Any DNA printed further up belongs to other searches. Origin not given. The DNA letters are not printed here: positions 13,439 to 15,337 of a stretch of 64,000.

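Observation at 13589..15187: Single-polypeptide fusion of a RimJ/RimL-like GNAT acetyltransferase to a ThiF/MoeB-type E1 adenylation domain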

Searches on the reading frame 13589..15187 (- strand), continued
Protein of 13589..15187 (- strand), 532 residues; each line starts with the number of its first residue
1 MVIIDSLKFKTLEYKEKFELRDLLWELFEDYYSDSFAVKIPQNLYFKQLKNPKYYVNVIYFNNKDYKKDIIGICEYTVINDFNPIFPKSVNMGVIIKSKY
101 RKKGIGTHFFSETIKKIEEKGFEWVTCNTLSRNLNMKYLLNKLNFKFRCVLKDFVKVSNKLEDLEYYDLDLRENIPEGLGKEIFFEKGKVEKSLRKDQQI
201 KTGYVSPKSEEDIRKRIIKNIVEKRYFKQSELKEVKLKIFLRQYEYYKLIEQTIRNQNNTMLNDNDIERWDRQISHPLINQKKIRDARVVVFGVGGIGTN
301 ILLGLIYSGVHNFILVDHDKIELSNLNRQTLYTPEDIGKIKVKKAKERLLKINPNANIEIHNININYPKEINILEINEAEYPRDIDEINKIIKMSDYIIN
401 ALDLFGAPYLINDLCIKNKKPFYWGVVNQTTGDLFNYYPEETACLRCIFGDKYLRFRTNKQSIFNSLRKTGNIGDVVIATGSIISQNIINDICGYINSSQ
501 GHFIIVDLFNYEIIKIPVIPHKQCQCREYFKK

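Call 15: find_encoding_contigs(protein=P0031, flank=10000, max_places=3)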
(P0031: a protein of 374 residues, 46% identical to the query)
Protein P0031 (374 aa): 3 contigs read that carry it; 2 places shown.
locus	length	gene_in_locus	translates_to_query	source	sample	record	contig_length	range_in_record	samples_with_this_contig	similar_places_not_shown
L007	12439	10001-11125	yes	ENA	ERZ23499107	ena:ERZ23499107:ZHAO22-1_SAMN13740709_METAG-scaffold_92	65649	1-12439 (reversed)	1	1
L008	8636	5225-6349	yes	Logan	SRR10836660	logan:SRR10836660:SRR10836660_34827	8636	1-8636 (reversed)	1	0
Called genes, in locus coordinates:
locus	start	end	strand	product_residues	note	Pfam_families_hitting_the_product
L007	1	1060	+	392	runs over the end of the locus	PF00155:Aminotran_1_2 (weak), PF00266:Aminotran_5, PF00282:Pyridoxal_deC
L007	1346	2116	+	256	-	PF17032:Zn_ribbon_15 (faint), PF12773:DZR (faint), PF13240:Zn_Ribbon_1 (faint)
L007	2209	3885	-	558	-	PF00025:Arf, PF00071:Ras, PF08477:Roc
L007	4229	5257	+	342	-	PF01063:Aminotran_4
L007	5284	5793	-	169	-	PF00025:Arf, PF00071:Ras, PF08477:Roc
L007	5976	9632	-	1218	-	-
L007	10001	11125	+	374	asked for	PF00899:ThiF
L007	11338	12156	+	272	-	PF13489:Methyltransf_23 (weak), PF13847:Methyltransf_31 (weak), PF08241:Methyltransf_11 (weak), PF08242:Methyltransf_12 (weak), PF13649:Methyltransf_25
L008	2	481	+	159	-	?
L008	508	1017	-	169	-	PF00025:Arf, PF00071:Ras, PF08477:Roc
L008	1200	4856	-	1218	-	-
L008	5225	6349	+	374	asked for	PF00899:ThiF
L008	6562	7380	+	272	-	PF13489:Methyltransf_23 (weak), PF13847:Methyltransf_31 (weak), PF08241:Methyltransf_11 (weak), PF08242:Methyltransf_12 (weak), PF13649:Methyltransf_25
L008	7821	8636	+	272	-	?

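Call 18: search_protein_families(library=pfam, proteins=[L005:11004-11222:+], max_evalue=0.01)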
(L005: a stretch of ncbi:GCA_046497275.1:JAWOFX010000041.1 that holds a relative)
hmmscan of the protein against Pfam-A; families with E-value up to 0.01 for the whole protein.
L005:11004-11222:+ (72 aa): 0 families

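Call 19: search_protein_families(library=padloc, proteins=[window:13589-15187:-], max_evalue=0.01)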
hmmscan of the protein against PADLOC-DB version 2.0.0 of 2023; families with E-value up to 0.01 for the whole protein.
window:13589-15187:- (532 aa): 25 families
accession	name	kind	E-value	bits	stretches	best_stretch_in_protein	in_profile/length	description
PDLC00855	E1-E2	-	1.2e-16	58.9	1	237-427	254-431/579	E1-E2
PDLC00837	E1-E2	-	2.1e-14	51.2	1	243-367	284-409/593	E1-E2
PDLC00848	E1-E2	-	3.7e-13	46.6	1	239-366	326-453/607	E1-E2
PDLC00832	E1-E2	-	4.9e-13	46.1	1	254-359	311-410/588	E1-E2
PDLC00829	E1-E2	-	5.6e-13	46.8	1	282-365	167-249/426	E1-E2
PDLC00850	E1-E2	-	2.5e-12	44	1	285-367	313-394/566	E1-E2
PDLC00836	E1-E2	-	3.2e-12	43.8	1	267-364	319-419/602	E1-E2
PDLC00839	E1-E2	-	1.8e-10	37.7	1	240-366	323-449/602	E1-E2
PDLC00849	E1-E2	-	1.9e-10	38.1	1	285-379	332-425/582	E1-E2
PDLC00828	E1-E2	-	2.1e-10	38.4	1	283-365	172-253/431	E1-E2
PDLC00856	E1-E2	-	6.3e-10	36.1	1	241-363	270-398/573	E1-E2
PDLC00835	E1-E2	-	6.4e-10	36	1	273-375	360-459/778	E1-E2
PDLC00844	E1-E2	-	2e-09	34.6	1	281-367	271-357/489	E1-E2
PDLC00857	E1-E2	-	2.6e-09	34.1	1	283-366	343-425/589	E1-E2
PDLC00834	E1-E2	-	7.8e-09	32.6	1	286-377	302-394/564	E1-E2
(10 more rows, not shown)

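Call 31: search_protein_families(library=pfam, proteins=[L003:4180-5793:+, L007:11338-12156:+], max_evalue=0.01)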
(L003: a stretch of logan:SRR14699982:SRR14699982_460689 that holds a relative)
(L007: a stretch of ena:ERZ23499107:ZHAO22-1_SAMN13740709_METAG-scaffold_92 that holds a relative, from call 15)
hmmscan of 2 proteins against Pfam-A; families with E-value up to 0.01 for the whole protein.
L003:4180-5793:+ (537 aa): 2 families
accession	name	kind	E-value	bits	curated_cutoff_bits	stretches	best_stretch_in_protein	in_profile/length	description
PF04055.27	Radical_SAM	-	2.5e-16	60.7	29.5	1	192-365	3-166/166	Radical SAM superfamily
PF02310.24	B12-binding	-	3.8e-07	30.4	32.1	1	21-129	14-114/121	B12 binding domain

L007:11338-12156:+ (272 aa): 7 families
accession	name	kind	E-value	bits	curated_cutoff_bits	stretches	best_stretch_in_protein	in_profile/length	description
PF13649.12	Methyltransf_25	-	1.8e-08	35.4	27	1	107-196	1-97/97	Methyltransferase domain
PF13847.12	Methyltransf_31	-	1.8e-07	31.4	27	1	104-200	4-109/145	Methyltransferase domain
PF08241.18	Methyltransf_11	-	2.5e-07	31.7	21.2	1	108-199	1-94/95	Methyltransferase domain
PF13489.12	Methyltransf_23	-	3.4e-07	30.6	27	1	101-249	20-161/164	Methyltransferase domain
PF08242.18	Methyltransf_12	-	1.9e-06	28.9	30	1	108-197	1-97/98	Methyltransferase domain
PF05175.20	MTS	-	0.0013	18.8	23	1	103-204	31-143/170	Methyltransferase small domain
PF06325.19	PrmA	-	0.0033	17.4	22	1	101-199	159-257/296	Ribosomal protein L11 methyltransferase (PrmA)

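Call 39: predict_structure(alignment_id=A2)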
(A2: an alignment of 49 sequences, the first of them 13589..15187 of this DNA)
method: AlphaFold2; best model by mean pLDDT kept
length: 532 residues; sequences in the alignment: 49
mean_pLDDT: 70.3   pTM: 0.62
mean pLDDT of the five models: 70.3, 69.6, 69.1, 68.5, 67.5
residues with pLDDT >= 90: 264; 70-90: 47; 50-70: 17; < 50: 204
segments of 3 or more residues with pLDDT < 50: 1-13, 15-32, 34-118, 121-207
pLDDT, mean of each block of 10 residues (from residue 1): 27 44 46 43 39 33 38 33 33 41 29 47 39 36 29 25 26 26 26 33 50 91 97 96 90 96 96 95 98 98 98 98 93 98 99 98 94 94 97 98 93 97 94 94 93 73 55 92 97 89 95 95 88 75
secondary structure, 60 per line:
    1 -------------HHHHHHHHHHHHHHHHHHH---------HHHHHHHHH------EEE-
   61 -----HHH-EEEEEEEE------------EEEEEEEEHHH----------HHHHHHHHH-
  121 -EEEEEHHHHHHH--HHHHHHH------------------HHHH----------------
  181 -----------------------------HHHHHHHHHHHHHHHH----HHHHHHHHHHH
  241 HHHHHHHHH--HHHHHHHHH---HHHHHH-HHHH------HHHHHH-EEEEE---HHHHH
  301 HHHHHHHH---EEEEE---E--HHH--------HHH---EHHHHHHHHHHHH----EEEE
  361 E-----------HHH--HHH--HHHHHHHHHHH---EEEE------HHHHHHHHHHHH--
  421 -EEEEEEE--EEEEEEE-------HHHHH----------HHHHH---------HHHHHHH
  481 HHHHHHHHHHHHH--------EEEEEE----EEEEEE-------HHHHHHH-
elements in order: H14-32 H42-50 E57-59 E70-77 E90-97 H111-119 E122-126 H127-133 H136-142 H161-164 H210-225 H230-249 H252-260 H264-269 H271-274 H281-286 E288-292 H296-308 E312-316 H341-352 E357-361 H383-393 E397-400 H407-418 E422-428 E431-437 H445-449 H460-464 H474-493 E502-507 E512-517 H525-531

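Call 51: fold_search(model_id=the predicted structure, library=pdb)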
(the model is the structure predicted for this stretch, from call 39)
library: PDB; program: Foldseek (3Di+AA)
matches with E <= 10: 1727; with E <= 0.001: 251
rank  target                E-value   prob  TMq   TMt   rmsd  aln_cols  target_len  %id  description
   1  1zkm_C                5.1e-20  1.00  0.42  0.90   2.4       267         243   25  Structural Analysis of Escherichia Coli ThiF (released 2005-06-14)
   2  1zfn_D                8.9e-20  1.00  0.41  0.91   2.6       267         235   24  Structural Analysis of Escherichia coli ThiF (released 2005-06-14)
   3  1jw9_B                8.9e-20  1.00  0.41  0.89   3.2       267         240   24  Structure of the Native MoeB-MoaD Protein Complex (released 2001-11-21)
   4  1zud_3                2.5e-19  1.00  0.42  0.90   2.9       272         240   24  Structure of ThiS-ThiF protein complex (released 2006-01-31)
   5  3h9j_D                7.6e-19  1.00  0.40  0.63   4.3       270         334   24  Crystal structure of E. coli MccB + AMPCPP + SeMeT MccA (released 2009-06-16)
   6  3h5n_C                1.1e-18  1.00  0.40  0.62   3.9       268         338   24  Crystal structure of E. coli MccB + ATP (released 2009-06-16)
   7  1zfn_A                1.7e-18  1.00  0.42  0.90   2.4       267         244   25  Structural Analysis of Escherichia coli ThiF (released 2005-06-14)
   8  3h9j_C                1.8e-18  1.00  0.41  0.62   4.4       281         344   23  Crystal structure of E. coli MccB + AMPCPP + SeMeT MccA (released 2009-06-16)
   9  1zud_1                1.9e-18  1.00  0.41  0.91   2.2       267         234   24  Structure of ThiS-ThiF protein complex (released 2006-01-31)
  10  3h9g_C                2.5e-18  1.00  0.41  0.62   4.3       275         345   24  Crystal structure of E. coli MccB + MccA-N7isoASN (released 2009-06-16)
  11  3h9g_A                4.4e-18  1.00  0.41  0.62   4.2       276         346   24  Crystal structure of E. coli MccB + MccA-N7isoASN (released 2009-06-16)
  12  1zkm_D                8.1e-18  1.00  0.41  0.91   2.6       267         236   24  Structural Analysis of Escherichia Coli ThiF (released 2005-06-14)
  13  1jwa_B                9.1e-18  1.00  0.38  0.90   3.4       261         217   22  Structure of the ATP-bound MoeB-MoaD Protein Complex (released 2001-11-21)
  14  6h78_C                9.1e-18  1.00  0.43  0.77   4.4       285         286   21  E1 enzyme for ubiquitin like protein activation. (released 2018-10-31)
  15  6yub_B                9.1e-18  1.00  0.39  0.70   3.4       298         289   22  Crystal structure of Uba4 from Chaetomium thermophilum (released 2020-07-22)
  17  1zfn_B                1.3e-17  1.00  0.41  0.92   1.7       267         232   24  Structural Analysis of Escherichia coli ThiF (released 2005-06-14)
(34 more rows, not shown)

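Call 58: search_protein_families(library=ncbifam, proteins=[L003:4180-5793:+, L007:11338-12156:+], max_evalue=0.1)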
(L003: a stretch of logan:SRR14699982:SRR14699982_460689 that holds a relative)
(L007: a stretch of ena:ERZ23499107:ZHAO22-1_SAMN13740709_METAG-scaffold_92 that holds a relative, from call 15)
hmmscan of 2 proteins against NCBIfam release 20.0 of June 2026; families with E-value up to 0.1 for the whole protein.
L003:4180-5793:+ (537 aa): 26 families (the best 25 are shown)
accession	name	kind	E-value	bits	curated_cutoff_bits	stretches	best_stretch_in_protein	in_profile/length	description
TIGR04013.1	B12_SAM_MJ_1487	hypoth_equivalog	4.8e-18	65.2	251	2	81-233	54-196/382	TIGR04013 family B12-binding domain/radical SAM domain-containing protein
TIGR04479.1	bcpD_PhpK_rSAM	subfamily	8.9e-15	54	600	1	17-425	68-458/504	PhpK family radical SAM P-methyltransferase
TIGR02026.1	BchE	equivalog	5.6e-14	51.9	481.35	1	20-367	21-364/497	magnesium-protoporphyrin IX monomethyl ester anaerobic oxidative cyclase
TIGR04190.1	B12_SAM_Ta0216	equivalog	1.3e-11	43.8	500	1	18-370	34-396/554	TIGR04190 family B12-binding domain/radical SAM domain protein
NF038361.1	rSAM_Sden_1168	equivalog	3e-10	39.3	575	2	187-369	282-452/560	Sden_1168 family B12-binding radical SAM P-methyltransferase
NF050148.1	rSAM_ApyD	equivalog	5.2e-10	38.3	750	1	79-395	86-394/645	RiPP biosynthesis radical SAM protein ApyD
TIGR03975.1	rSAM_ocin_1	subfamily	6.4e-10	38.1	281.85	1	78-368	139-430/606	RiPP maturation radical SAM C-methyltransferase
TIGR00089.1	TIGR00089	subfamily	1.3e-09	37.3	251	1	300-381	252-330/429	MiaB/RimO family radical SAM methylthiotransferase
TIGR04072.2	rSAM_ladder_B12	equivalog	2e-09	36.6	360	1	79-398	81-376/443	lipid biosynthesis B12-binding/radical SAM protein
TIGR03471.1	HpnJ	equivalog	2.6e-09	36.5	577.6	1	189-396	199-389/472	hopanoid biosynthesis associated radical SAM protein HpnJ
TIGR04014.1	B12_SAM_MJ_0865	equivalog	1.7e-08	33.7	360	1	87-375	61-343/434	methyl-coenzyme M reductase glutamine C-methyltransferase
TIGR04367.1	HpnR_B12_rSAM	equivalog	2.6e-08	32.8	650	1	71-364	62-348/490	hopanoid C-3 methylase HpnR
TIGR01579.1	MiaB-like-C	equivalog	9e-07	28.5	357.05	1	299-368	251-318/416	tRNA (N(6)-L-threonylcarbamoyladenosine(37)-C(2))-methylthiotransferase MtaB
NF033712.0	B12_rSAM_KedN5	subfamily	2.5e-06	26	700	1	83-368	78-370/624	KedN5 family methylcobalamin-dependent radical SAM C-methyltransferase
TIGR04385.1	B12_rSAM_cofa1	equivalog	7.5e-06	25.4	450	1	76-368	79-364/438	B12 lower ligand biosynthesis radical SAM protein BzaD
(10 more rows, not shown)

L007:11338-12156:+ (272 aa): 24 families
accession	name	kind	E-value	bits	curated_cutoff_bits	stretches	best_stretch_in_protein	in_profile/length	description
NF011529.0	PRK14968.1-3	equivalog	6.4e-07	29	162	1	90-153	21-84/198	putative methyltransferase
TIGR01983.1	UbiG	equivalog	6.6e-06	25.6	102.95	1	95-169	41-124/228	bifunctional 2-polyprenyl-6-hydroxyphenol methylase/3-demethylubiquinol 3-O-methyltransferase UbiG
NF049952.1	23rRNACMtaseTlyA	equivalog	2.1e-05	24.1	250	1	73-189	46-167/236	23S rRNA (cytidine-2'-O)-methyltransferase TlyA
NF008300.0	PRK11088.1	equivalog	2.6e-05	23.8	303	1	80-149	62-136/272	23S rRNA (guanine(745)-N(1))-methyltransferase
NF043040.1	corrin_prot_MT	hypoth_equivalog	3.2e-05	23.5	180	1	102-146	40-85/216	corrinoid protein-associated methyltransferase CpaM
TIGR02021.1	BchM-ChlM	equivalog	6.1e-05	22.5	158.9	1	97-148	50-100/218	magnesium protoporphyrin IX methyltransferase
TIGR02072.1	BioC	equivalog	9.2e-05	22.4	184.95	1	95-165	27-101/244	malonyl-ACP O-methyltransferase BioC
TIGR04290.1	meth_Rta_06860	hypoth_equivalog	0.00018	21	300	1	102-167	48-112/226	TIGR04290 family methyltransferase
TIGR00536.1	hemK_fam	subfamily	0.00061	18.9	115.5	1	103-156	114-169/286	HemK family protein methyltransferase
TIGR00537.1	hemK_rel_arch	hypoth_equivalog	0.00076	19.2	87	1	94-145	10-62/179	HemK2/MTQ2 family protein methyltransferase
NF001785.0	PRK00517.2-2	equivalog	0.00083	18.6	188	1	99-153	141-196/282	50S ribosomal protein L11 methyltransferase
TIGR01934.1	MenG_MenH_UbiE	subfamily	0.0012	18.1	158.35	1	99-149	35-87/223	ubiquinone/menaquinone biosynthesis methyltransferase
TIGR00452.1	TIGR00452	equivalog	0.0012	17.7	275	1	93-162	107-176/316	tRNA 5-methoxyuridine(34)/uridine 5-oxyacetic acid(34) synthase CmoB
NF011530.0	PRK14968.1-4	equivalog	0.0015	17.9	243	1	96-155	30-92/202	putative methyltransferase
NF001556.0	PRK00377.1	equivalog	0.0036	17.1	238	1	103-200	40-143/198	cobalt-precorrin-6Y C(15)-methyltransferase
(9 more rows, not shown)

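Call 86: list_cluster_members(proteins=[window:13589-15187:-, P0001, P0058])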
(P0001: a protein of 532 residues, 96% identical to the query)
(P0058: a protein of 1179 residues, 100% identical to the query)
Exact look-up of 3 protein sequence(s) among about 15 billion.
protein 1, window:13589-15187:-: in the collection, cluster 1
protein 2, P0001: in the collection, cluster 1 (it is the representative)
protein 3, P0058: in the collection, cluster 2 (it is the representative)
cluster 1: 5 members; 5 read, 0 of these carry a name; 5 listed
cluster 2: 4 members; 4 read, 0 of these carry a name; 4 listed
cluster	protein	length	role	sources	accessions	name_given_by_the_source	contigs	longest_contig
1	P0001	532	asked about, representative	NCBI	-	-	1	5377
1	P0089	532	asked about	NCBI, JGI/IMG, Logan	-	-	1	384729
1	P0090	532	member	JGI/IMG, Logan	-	-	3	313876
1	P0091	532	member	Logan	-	-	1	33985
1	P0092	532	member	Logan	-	-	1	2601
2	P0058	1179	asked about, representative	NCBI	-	-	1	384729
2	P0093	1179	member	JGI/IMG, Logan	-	-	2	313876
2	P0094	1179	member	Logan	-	-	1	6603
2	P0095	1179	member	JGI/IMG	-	-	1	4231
